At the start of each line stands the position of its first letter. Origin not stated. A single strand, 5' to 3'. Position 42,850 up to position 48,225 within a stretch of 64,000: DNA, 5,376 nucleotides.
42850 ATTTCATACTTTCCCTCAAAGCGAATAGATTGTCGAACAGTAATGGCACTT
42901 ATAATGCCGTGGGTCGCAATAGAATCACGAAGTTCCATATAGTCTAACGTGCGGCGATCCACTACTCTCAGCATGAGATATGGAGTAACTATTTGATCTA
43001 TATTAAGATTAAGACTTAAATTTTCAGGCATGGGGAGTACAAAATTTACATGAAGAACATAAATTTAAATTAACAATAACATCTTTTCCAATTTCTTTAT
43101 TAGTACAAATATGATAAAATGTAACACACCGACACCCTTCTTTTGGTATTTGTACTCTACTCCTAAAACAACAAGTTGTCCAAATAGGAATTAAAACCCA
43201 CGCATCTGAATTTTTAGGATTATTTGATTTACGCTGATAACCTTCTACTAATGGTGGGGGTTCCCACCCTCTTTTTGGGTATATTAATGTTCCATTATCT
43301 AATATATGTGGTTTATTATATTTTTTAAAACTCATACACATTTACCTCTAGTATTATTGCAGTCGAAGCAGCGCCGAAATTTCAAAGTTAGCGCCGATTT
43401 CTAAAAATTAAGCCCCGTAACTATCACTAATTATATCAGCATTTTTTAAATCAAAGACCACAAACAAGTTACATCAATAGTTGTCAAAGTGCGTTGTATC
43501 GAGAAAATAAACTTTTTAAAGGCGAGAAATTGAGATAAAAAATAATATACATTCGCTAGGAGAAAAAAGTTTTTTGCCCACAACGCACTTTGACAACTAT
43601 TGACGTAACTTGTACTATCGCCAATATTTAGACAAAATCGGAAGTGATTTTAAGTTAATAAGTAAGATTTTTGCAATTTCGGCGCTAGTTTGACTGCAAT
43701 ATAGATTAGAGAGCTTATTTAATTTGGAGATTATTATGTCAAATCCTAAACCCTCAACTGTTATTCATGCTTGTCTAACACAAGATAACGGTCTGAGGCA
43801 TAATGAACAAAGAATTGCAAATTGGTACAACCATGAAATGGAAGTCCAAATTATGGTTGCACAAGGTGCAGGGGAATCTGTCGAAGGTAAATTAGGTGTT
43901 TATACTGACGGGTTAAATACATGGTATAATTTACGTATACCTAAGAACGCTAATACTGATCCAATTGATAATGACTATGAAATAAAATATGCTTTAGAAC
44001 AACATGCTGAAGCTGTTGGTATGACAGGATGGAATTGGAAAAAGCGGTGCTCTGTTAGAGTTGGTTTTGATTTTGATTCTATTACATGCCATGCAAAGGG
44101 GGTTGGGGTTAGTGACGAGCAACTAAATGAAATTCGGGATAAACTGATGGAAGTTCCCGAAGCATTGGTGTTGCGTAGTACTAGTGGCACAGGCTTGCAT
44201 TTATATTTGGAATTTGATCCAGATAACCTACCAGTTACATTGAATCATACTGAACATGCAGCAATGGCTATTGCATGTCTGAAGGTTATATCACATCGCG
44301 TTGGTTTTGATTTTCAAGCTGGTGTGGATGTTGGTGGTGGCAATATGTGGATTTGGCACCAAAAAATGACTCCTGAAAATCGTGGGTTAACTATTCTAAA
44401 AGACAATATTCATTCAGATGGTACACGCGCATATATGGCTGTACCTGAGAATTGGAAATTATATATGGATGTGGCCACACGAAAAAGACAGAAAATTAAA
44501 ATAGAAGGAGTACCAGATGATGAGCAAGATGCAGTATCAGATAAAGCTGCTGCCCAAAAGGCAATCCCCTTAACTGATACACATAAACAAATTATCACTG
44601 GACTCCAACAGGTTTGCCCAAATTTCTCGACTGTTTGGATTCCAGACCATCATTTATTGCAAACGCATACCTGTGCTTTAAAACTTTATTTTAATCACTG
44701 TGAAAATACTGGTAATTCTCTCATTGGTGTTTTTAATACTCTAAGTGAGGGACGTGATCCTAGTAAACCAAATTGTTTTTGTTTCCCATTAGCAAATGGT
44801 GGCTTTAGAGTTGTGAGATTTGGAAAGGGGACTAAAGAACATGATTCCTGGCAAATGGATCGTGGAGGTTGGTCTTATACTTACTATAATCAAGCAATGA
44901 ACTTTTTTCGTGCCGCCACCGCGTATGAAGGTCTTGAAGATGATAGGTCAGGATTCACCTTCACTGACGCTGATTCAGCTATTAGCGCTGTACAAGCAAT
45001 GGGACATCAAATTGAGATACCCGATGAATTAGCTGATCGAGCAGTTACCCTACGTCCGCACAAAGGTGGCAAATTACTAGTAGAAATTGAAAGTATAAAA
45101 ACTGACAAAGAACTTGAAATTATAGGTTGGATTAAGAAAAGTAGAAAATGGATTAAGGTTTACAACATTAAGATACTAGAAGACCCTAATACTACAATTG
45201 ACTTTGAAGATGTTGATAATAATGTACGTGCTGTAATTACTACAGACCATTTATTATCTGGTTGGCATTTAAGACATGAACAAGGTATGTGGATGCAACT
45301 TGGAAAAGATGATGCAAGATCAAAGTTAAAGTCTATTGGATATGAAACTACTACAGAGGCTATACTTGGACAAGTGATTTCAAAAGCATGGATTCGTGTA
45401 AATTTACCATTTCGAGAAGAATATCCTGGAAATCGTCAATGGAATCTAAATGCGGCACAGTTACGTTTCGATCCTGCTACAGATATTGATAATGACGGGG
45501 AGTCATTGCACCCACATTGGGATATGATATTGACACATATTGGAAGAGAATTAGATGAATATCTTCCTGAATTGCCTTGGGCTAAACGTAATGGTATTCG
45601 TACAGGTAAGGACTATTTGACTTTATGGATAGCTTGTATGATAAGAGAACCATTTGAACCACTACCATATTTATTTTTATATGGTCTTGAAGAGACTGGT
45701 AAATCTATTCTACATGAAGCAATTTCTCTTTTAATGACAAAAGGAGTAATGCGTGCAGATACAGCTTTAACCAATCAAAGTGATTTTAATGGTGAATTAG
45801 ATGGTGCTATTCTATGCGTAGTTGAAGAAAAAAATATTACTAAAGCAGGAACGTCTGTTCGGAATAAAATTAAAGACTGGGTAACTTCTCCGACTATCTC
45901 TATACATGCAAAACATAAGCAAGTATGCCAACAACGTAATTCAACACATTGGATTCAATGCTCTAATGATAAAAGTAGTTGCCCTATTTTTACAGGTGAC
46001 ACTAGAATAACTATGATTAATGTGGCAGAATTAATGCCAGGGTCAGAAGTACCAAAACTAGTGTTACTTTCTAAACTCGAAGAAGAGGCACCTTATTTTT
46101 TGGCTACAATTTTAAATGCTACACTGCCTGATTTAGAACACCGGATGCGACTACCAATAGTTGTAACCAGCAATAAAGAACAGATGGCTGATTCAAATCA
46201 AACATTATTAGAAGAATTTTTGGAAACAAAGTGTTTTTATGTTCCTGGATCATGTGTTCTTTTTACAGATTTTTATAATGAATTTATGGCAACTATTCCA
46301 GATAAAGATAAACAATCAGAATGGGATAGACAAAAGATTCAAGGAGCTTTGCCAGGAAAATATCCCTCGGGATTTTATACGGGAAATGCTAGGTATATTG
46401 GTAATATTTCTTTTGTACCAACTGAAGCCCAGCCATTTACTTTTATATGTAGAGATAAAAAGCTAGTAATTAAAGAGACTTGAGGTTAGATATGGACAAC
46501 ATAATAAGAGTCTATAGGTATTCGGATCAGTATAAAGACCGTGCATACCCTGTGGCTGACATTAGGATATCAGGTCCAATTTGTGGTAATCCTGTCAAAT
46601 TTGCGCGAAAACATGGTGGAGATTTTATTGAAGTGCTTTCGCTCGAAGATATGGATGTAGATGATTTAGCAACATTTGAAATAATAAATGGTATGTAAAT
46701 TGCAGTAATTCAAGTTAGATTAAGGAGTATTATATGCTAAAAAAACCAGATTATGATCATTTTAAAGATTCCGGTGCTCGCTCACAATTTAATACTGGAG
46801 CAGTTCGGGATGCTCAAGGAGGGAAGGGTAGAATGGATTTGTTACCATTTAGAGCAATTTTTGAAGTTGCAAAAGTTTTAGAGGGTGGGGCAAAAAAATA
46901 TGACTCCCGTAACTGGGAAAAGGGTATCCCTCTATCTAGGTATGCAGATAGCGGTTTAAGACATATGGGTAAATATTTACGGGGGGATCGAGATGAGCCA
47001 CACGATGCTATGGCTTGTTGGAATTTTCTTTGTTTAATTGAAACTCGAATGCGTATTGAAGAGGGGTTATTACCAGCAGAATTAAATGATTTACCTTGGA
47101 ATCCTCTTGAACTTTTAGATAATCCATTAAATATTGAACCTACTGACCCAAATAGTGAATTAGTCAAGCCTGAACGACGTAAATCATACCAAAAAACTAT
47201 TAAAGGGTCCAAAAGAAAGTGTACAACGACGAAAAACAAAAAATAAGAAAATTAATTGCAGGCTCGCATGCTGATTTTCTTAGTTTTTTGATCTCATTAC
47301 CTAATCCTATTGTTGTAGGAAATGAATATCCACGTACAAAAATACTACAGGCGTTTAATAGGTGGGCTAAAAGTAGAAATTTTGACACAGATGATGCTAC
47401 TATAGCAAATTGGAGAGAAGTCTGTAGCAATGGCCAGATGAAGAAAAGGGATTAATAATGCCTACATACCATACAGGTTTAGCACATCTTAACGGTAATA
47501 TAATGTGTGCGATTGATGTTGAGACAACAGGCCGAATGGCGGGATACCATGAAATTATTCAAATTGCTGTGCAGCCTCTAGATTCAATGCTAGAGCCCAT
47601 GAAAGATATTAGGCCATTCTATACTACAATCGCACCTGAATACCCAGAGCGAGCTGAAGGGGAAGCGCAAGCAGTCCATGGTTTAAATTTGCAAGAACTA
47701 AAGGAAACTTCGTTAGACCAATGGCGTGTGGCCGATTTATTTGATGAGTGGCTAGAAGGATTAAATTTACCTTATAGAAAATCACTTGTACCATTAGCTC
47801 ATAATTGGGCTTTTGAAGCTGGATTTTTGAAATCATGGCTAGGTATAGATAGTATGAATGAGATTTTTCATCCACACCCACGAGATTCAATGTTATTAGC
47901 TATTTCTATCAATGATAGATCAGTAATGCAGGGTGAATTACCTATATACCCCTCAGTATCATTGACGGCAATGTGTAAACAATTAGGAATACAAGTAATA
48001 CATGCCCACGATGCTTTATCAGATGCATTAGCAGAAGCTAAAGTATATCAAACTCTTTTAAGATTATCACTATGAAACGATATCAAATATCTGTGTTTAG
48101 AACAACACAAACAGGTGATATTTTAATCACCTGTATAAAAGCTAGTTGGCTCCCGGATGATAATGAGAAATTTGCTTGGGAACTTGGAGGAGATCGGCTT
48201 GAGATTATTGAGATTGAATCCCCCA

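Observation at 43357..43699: Nested long inverted repeats in the divergent control region (operator/origin or MITE-like element)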

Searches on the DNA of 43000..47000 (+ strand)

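Call 6: search_dna_similar(query=window:43000-47000:+, collection=phages, mode=distant)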
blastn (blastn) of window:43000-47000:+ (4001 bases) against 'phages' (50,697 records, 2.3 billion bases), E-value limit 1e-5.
No match.

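Call 44: search_rna_families(source=window, start=43200, end=43900, threshold=evalue, max_evalue=1)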
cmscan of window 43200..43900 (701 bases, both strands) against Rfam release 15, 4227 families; matches with E-value up to 1: 8.
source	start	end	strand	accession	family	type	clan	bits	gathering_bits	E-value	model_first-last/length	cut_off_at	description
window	43451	43623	-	RF04174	MIR4208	Gene; miRNA;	-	45.9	140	8.8e-06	1-191/191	no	MIR4208 microRNA precursor family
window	43466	43611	-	RF04205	MIR2606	Gene; miRNA;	-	42.9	139.7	4.2e-05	1-165/165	no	MIR2606 microRNA precursor family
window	43466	43611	+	RF04195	MIR6217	Gene; miRNA;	-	36.4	110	2.8e-06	1-228/228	no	MIR6217 microRNA precursor family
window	43404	43619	-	RF02384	FasX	Gene; sRNA;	-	30.1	100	0.0046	1-205/205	no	FasX small RNA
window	43450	43626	-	RF04088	MIR812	Gene; miRNA;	-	28.4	80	0.35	1-205/205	no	MIR812 microRNA precursor family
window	43458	43621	-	RF03826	MIR825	Gene; miRNA;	-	21.3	160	0.33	1-146/146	no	MIR825 microRNA precursor family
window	43470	43605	-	RF04127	MIR8007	Gene; miRNA;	-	20.6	195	0.17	1-226/226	no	MIR8007 microRNA precursor family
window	43824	43862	-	RF00941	mir-434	Gene; miRNA;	-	19.1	100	0.87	1-81/81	no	mir-434 microRNA precursor family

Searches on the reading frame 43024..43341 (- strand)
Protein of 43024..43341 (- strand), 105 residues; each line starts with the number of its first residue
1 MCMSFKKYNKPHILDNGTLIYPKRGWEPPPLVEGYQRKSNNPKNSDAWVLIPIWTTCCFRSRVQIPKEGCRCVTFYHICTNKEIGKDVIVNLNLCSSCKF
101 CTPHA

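Call 9: search_protein_families(library=pfam, proteins=[window:43024-43341:-], max_evalue=0.01)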
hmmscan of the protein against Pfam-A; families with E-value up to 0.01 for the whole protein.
window:43024-43341:- (105 aa): 0 families

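Call 10: search_protein_families(library=phrogs, proteins=[window:43024-43341:-], max_evalue=0.001)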
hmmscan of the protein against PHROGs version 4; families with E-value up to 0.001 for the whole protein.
window:43024-43341:- (105 aa): 0 families

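Call 103: search_protein_families(library=ncbifam, proteins=[window:43024-43335:-], max_evalue=0.01)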
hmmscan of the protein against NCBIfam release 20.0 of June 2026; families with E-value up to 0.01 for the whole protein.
window:43024-43335:- (103 aa): 0 families

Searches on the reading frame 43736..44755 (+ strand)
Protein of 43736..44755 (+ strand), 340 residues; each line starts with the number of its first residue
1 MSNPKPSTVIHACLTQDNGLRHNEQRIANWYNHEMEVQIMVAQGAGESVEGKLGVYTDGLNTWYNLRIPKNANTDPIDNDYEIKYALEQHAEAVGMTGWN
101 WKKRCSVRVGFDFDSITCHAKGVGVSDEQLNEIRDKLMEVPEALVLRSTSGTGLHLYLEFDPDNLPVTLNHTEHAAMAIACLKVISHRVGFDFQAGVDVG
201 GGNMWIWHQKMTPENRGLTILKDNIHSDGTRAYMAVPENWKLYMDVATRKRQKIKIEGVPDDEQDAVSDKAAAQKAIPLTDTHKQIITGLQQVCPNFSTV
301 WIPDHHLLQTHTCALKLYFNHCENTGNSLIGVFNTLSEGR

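Call 95: predict_structure(alignment_id=A3)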
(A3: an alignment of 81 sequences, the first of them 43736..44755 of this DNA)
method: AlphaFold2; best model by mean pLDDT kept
length: 340 residues; sequences in the alignment: 81
mean_pLDDT: 91.6   pTM: 0.84
mean pLDDT of the five models: 91.6, 91.1, 90.8, 90.8, 88.0
residues with pLDDT >= 90: 248; 70-90: 80; 50-70: 12; < 50: 0
segments of 3 or more residues with pLDDT < 50: none
pLDDT, mean of each block of 10 residues (from residue 1): 91 88 92 97 97 97 97 97 94 97 98 71 78 96 96 96 98 97 93 80 93 94 97 96 92 85 86 79 93 92 85 94 94 85
secondary structure, 60 per line:
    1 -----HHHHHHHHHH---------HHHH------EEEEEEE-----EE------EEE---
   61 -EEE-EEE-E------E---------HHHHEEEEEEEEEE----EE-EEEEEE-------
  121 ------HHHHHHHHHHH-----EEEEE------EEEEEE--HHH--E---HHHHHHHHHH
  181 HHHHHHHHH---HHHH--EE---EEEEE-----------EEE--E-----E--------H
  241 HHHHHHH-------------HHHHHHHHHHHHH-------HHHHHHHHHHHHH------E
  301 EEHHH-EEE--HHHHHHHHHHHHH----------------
elements in order: H6-15 H25-28 E35-41 E55-57 E62-64 E66-68 H87-90 E91-100 E108-113 H127-137 E143-147 E154-159 H171-189 H193-196 E204-208 E220-222 H240-247 H261-273 H281-293 E300-302 E307-309 H312-324

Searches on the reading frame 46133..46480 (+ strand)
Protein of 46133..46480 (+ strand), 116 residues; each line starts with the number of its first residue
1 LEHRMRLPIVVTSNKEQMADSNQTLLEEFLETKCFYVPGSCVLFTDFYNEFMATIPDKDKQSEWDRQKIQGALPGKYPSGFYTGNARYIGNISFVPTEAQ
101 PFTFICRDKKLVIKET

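Call 53: predict_structure(alignment_id=A2)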
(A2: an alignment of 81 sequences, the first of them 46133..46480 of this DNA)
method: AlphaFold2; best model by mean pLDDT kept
length: 116 residues; sequences in the alignment: 81
mean_pLDDT: 83.3   pTM: 0.68
mean pLDDT of the five models: 83.3, 82.4, 81.9, 81.4, 79.6
residues with pLDDT >= 90: 57; 70-90: 36; 50-70: 15; < 50: 8
segments of 3 or more residues with pLDDT < 50: 12-15
pLDDT, mean of each block of 10 residues (from residue 1): 52 50 80 93 94 87 88 91 92 93 94 89
secondary structure, 60 per line:
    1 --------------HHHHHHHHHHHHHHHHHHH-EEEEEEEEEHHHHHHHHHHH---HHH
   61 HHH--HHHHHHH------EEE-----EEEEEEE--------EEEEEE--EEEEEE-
elements in order: H15-33 E35-43 H44-54 H58-63 H66-72 E79-81 E87-93 E102-107 E110-115

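Call 57: fold_search(model_id=the predicted structure, library=pdb)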
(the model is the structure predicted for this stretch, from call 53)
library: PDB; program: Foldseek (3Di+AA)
matches with E <= 10: 165; with E <= 0.001: 0
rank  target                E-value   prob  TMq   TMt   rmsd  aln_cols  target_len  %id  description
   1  6szs_N                4.3e-01  0.10  0.18  0.17  15.4       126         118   10  Release factor-dependent ribosome rescue by BrfA in the Gram-positive bacterium Bacillus subtilis (released 2019-12-04)
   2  6v39_M                4.6e-01  0.08  0.18  0.17  15.2       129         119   10  Cryo-EM structure of the Acinetobacter baumannii Ribosome: 70S with P-site tRNA (released 2020-02-05)
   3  5mdv_N                4.9e-01  0.09  0.18  0.18  15.4       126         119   10  Structure of ArfA and RF2 bound to the 70S ribosome (accommodated state) (released 2016-12-14)
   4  8rd8_MB               4.9e-01  0.08  0.18  0.18  15.3       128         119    6  Cryo-EM structure of P. urativorans 70S ribosome in complex with hibernation factors Balon and RaiA (structure 1). (released 2024-02-21)
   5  6lbs_F                5.2e-01  0.14  0.26  0.22   8.4        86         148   10  Crystal structure of yeast Stn1 (released 2020-07-15)
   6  6yhs_J                5.2e-01  0.08  0.18  0.18  15.0       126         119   10  Acinetobacter baumannii ribosome-amikacin complex - 50S subunit (released 2020-09-16)
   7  8iqh_F                5.6e-01  0.47  0.48  0.08  11.8       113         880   12  Structure of Full-Length AsfvPrimPol in Apo-Form (released 2023-07-26)
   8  3cuq_A                5.9e-01  0.23  0.32  0.20   7.0        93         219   12  Integrated structural and functional model of the human ESCRT-II complex (released 2008-11-04)
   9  9iwa_C                6.7e-01  0.41  0.46  0.08  10.3       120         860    9  Structure of apo AsfvPrimPol with dodecamer (released 2025-12-24)
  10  7n2u_LQ               6.7e-01  0.08  0.17  0.16  15.3       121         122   11  Elongating 70S ribosome complex in a hybrid-H1 pre-translocation (PRE-H1) conformation (released 2021-07-14)
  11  9evs_1O               7.6e-01  0.08  0.20  0.16  15.0       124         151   10  Structure of the flowering plant mitoribosome with P-site tRNA (released 2025-09-03)
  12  6spf_N                8.7e-01  0.08  0.18  0.18  15.7       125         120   13  Pseudomonas aeruginosa 70s ribosome from an aminoglycoside resistant clinical isolate (released 2019-10-23)
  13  9tvu_N                9.2e-01  0.07  0.18  0.18  15.7       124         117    8  Structure of the Chlamydomonas reinhardtii chlororibosome (released 2026-02-18)
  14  5meb_B                1.0e+00  0.47  0.42  0.45   3.8        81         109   11  Crystal structure of yeast Cdt1 C-terminal domain (released 2017-05-17)
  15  2zme_A                1.0e+00  0.16  0.30  0.19   7.1        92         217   13  Integrated structural and functional model of the human ESCRT-II complex (released 2008-11-04)
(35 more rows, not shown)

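Call 86: search_solved_structures(query=A2, max_evalue=1)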
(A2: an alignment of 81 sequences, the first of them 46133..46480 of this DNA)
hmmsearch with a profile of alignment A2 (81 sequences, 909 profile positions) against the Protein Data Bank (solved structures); distinct sequences matched with E-value up to 1: 2.
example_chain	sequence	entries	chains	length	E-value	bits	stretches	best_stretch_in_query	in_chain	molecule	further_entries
6k9e_A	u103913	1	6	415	4.6e-10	41.3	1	639-819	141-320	Primase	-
6k9c_A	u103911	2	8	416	4.6e-10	41.3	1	639-819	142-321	Primase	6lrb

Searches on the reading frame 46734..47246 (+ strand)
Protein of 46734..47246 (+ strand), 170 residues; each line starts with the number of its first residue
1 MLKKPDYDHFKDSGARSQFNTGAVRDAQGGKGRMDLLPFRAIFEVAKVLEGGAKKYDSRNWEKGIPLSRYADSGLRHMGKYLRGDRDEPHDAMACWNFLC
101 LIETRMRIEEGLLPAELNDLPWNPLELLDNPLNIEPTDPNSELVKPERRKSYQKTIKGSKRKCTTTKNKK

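Call 9: search_protein_families(library=pfam, proteins=[window:46734-47246:+], max_evalue=0.01)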
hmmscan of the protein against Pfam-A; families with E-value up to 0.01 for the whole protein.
window:46734-47246:+ (170 aa): 1 family
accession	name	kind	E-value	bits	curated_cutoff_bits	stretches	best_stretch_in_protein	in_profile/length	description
PF18909.5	dGTP_diPhyd_N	-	6.7e-21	74.6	27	1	24-107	4-92/99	dATP/dGTP diphosphohydrolase, N-terminal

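Call 10: search_protein_families(library=phrogs, proteins=[window:46734-47246:+], max_evalue=0.001)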
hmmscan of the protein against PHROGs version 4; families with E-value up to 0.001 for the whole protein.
window:46734-47246:+ (170 aa): 10 families
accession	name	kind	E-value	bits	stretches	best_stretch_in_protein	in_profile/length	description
phrog_18716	-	unknown function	6e-38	130.6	1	11-110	3-102/114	-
phrog_801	-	DNA, RNA and nucleotide metabolism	2.3e-18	68.1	1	26-105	102-187/476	dATP / dGTP pyrophosphohydrolase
phrog_2252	-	lysis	1.1e-16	62.5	1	13-106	94-193/285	endolysin; inhibits RNA polymerase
phrog_11257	-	unknown function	3.1e-10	41.4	1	21-86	12-75/200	-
phrog_19680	-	unknown function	1.3e-09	39.4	1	15-106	83-181/188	-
phrog_37590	-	unknown function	1.6e-08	35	1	4-91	26-124/341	-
phrog_5033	-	lysis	3e-08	34.8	1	24-110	78-173/178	endolysin; inhibits RNA polymerase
phrog_5332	-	unknown function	8.2e-07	29.7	1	13-89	106-180/215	-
phrog_31336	-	unknown function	2.1e-05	24.6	1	33-106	274-345/359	-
phrog_16254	-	unknown function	4.7e-05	23.9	1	29-102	24-102/377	-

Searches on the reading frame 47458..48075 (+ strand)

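Call 9: search_protein_families(library=pfam, proteins=[window:47458-48075:+], max_evalue=0.01)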
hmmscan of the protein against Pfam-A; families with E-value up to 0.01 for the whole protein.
window:47458-48075:+ (205 aa): 1 family
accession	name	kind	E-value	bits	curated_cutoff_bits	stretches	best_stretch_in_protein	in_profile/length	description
PF00929.31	RNase_T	-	1.7e-14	55.1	24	1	18-197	2-164/164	Exonuclease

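Call 10: search_protein_families(library=phrogs, proteins=[window:47458-48075:+], max_evalue=0.001)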
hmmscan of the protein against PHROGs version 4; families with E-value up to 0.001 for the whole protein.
window:47458-48075:+ (205 aa): 1 family
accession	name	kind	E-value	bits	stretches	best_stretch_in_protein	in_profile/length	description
phrog_192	-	DNA, RNA and nucleotide metabolism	1.2e-21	78.5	1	15-202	107-272/397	DNA polymerase exonuclease subunit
